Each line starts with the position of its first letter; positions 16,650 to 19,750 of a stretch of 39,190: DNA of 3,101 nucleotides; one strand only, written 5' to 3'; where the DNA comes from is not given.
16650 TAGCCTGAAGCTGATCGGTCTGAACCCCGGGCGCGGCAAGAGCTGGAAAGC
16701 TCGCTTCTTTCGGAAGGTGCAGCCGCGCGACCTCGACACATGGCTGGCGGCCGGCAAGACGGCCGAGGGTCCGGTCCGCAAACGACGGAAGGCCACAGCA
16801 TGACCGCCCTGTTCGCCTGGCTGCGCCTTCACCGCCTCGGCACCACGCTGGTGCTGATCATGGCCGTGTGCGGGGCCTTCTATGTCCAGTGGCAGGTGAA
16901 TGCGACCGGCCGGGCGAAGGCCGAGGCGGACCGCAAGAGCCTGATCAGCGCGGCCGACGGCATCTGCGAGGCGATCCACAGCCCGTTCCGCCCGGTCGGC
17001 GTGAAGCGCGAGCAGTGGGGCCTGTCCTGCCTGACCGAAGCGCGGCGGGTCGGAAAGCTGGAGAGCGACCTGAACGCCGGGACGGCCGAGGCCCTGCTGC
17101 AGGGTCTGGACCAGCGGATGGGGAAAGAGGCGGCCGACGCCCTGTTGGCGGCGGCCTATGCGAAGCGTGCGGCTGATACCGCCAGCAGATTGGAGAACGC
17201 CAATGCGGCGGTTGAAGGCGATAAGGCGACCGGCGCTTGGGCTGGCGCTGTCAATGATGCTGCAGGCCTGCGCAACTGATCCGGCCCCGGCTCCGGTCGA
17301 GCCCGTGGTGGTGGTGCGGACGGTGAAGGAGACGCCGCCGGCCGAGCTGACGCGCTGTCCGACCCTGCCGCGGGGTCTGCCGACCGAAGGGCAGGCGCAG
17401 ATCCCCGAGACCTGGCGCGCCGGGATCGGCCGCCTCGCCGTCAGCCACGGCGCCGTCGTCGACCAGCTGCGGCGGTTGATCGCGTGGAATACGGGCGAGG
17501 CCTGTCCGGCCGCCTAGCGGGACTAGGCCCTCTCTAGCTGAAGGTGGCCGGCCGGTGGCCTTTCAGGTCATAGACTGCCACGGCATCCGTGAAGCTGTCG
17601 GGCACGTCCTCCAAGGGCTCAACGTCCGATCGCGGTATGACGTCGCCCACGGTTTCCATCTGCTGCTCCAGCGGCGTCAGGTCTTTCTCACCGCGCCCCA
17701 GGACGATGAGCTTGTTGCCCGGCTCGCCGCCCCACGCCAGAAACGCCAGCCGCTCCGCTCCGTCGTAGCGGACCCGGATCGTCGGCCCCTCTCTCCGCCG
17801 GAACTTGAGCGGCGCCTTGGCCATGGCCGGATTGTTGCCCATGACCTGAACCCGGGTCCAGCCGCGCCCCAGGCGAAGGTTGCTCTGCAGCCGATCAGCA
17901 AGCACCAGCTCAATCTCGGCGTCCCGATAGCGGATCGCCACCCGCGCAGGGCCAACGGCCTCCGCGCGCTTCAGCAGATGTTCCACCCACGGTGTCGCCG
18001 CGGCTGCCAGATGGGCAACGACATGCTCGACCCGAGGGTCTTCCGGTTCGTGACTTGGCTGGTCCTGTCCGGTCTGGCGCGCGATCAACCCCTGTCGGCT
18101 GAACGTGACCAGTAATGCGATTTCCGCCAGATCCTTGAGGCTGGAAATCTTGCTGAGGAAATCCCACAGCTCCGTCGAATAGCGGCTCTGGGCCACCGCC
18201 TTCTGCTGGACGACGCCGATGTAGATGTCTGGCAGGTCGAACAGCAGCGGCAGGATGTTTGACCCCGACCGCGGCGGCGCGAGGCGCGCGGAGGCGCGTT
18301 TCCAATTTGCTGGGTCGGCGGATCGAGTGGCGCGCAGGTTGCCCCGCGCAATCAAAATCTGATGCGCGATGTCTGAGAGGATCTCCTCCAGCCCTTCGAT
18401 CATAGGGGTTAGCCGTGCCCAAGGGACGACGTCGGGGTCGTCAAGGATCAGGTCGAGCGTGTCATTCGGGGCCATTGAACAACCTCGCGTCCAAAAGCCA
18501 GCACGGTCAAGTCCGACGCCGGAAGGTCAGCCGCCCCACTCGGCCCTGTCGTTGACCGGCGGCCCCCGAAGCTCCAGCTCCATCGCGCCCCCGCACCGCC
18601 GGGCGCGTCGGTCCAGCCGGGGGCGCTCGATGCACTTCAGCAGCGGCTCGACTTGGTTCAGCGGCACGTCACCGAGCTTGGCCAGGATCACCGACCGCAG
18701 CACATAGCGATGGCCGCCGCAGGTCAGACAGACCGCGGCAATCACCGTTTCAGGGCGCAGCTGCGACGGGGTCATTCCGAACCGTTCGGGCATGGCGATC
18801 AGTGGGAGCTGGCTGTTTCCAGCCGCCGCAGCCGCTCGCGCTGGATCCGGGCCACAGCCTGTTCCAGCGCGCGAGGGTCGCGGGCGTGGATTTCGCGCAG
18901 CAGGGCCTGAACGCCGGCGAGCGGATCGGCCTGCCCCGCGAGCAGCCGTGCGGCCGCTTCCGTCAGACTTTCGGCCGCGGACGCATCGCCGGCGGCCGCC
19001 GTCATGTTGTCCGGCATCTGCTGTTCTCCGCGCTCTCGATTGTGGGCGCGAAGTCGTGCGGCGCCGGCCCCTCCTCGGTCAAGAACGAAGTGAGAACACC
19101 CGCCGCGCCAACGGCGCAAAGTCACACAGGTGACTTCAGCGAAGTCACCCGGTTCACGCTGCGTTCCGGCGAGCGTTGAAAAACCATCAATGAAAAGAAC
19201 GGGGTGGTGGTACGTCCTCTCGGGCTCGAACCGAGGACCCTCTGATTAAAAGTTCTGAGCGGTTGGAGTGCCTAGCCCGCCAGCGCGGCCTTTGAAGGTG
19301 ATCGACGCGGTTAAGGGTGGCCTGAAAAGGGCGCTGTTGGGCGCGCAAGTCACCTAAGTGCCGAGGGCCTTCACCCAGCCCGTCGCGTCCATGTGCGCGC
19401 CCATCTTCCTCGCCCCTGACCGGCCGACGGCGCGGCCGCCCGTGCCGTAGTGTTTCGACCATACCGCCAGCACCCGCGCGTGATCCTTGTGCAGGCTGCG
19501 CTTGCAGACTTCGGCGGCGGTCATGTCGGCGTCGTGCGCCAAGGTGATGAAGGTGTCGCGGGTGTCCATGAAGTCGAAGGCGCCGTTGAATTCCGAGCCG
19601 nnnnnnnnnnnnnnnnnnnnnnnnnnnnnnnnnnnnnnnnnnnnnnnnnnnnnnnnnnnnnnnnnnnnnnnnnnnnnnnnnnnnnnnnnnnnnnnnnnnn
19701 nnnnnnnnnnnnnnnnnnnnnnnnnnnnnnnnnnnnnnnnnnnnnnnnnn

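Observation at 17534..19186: Unrecognisable three-gene cassette in the cargo position between the lysis genes and attP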

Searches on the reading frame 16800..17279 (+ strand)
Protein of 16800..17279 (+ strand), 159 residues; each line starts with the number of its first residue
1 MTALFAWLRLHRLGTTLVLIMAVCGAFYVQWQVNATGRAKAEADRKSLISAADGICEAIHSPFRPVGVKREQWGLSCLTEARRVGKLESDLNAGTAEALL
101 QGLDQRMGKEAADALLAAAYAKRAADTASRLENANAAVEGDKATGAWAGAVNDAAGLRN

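Call 68: search_protein_families(library=phrogs, proteins=[window:16800-17279:+], max_evalue=0.1)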
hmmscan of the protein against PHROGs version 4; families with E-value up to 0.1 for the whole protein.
window:16800-17279:+ (159 aa): 2 families
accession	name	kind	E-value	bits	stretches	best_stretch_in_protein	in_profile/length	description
phrog_17598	-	lysis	0.058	14.5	1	1-53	1-51/94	Rz-like spanin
phrog_538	-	tail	0.093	12.3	1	75-151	395-472/684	minor tail protein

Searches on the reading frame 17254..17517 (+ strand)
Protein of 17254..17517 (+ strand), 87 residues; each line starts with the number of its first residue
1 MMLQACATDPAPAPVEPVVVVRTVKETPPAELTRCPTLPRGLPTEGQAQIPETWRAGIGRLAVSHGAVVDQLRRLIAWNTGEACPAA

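Call 68: search_protein_families(library=phrogs, proteins=[window:17254-17517:+], max_evalue=0.1)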
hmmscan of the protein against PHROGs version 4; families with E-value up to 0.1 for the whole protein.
window:17254-17517:+ (87 aa): 2 families
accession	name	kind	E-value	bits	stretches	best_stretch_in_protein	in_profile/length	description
phrog_3765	-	unknown function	0.033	15.4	1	58-81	14-37/38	-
phrog_4719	-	lysis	0.077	14.4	1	2-40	19-57/101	Rz-like spanin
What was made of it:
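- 17158..17517 (+): o-spanin-like last gene of the late/lysis operon. It is the conserved boundary of the cargo slot on the lysis side. Weak Rz-like PHROG hits (call 68).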

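Call 113: find_related_loci(query=A8, collection=viral_contigs, flank=6000)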
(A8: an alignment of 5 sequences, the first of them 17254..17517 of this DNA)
Query A8 (87 aa) in viral_contigs; peptide patterns used: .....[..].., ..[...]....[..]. (x = any residue, [..] = any of these).
86 stretches matched a pattern; 44 encode a relative of the query (tblastn E <= 1e-3); 44 distinct loci.
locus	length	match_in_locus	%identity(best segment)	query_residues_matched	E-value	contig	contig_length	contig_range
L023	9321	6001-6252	61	1-85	1e-26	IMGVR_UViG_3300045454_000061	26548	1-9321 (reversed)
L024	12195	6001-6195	69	22-86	1e-23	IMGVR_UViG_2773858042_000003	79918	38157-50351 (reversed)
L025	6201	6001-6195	66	22-86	2e-23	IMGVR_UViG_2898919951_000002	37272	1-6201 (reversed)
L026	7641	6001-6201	64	18-84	1e-22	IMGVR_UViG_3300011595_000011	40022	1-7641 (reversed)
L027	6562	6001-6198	64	22-87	2e-22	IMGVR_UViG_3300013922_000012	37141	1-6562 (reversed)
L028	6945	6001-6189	67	22-84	3e-22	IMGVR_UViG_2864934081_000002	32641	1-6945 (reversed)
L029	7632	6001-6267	56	3-84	2e-20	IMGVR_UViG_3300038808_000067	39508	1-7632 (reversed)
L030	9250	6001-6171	65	28-84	8e-19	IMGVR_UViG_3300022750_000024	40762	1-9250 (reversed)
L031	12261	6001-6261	53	3-86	5e-18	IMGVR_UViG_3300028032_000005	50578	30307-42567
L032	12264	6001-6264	55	3-87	3e-17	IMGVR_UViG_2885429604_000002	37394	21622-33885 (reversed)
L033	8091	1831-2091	53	3-86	4e-17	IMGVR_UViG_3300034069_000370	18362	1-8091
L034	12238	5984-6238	53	3-84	1e-16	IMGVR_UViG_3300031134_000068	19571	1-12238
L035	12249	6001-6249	46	1-84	2e-16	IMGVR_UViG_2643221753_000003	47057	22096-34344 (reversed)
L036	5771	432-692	52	3-86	2e-16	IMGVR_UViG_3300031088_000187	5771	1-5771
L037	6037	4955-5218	51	2-86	2e-16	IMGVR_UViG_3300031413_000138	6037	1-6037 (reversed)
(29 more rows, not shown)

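Call 119: search_protein_families(library=padloc, proteins=[L029:6269-7264:-, L028:6152-6712:-, L028:6712-6945:-], max_evalue=0.1)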
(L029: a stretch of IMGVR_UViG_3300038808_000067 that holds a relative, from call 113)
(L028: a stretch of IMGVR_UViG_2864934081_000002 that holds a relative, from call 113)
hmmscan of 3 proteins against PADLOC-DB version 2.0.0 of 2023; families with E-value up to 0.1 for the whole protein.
L029:6269-7264:- (331 aa): 0 families

L028:6152-6712:- (186 aa): 0 families

L028:6712-6945:- (77 aa): 0 families

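Call 120: search_protein_families(library=pfam, proteins=[L029:6269-7264:-, L028:6152-6712:-, L028:6712-6945:-, L029:7282-7632:-], max_evalue=0.1)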
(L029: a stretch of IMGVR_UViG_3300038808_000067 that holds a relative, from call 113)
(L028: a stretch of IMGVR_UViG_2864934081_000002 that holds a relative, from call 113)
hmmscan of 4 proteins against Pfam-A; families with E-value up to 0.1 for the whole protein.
L029:6269-7264:- (331 aa): 0 families

L028:6152-6712:- (186 aa): 0 families

L028:6712-6945:- (77 aa): 0 families

L029:7282-7632:- (116 aa): 0 families

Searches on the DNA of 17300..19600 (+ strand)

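Call 8: search_dna_similar(query=window:17400-19400:+, collection=phages, mode=distant, max_rows=20)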
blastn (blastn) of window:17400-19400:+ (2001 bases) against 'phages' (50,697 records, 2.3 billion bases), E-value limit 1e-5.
No match.

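Call 85: search_rna_families(source=window, start=17300, end=19600, threshold=evalue, max_evalue=1)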
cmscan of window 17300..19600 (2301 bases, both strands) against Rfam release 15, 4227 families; matches with E-value up to 1: 0.
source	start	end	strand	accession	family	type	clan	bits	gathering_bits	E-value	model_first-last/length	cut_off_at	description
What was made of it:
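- Tried and rejected: Rfam found nothing in 17300-19600 (call 85).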
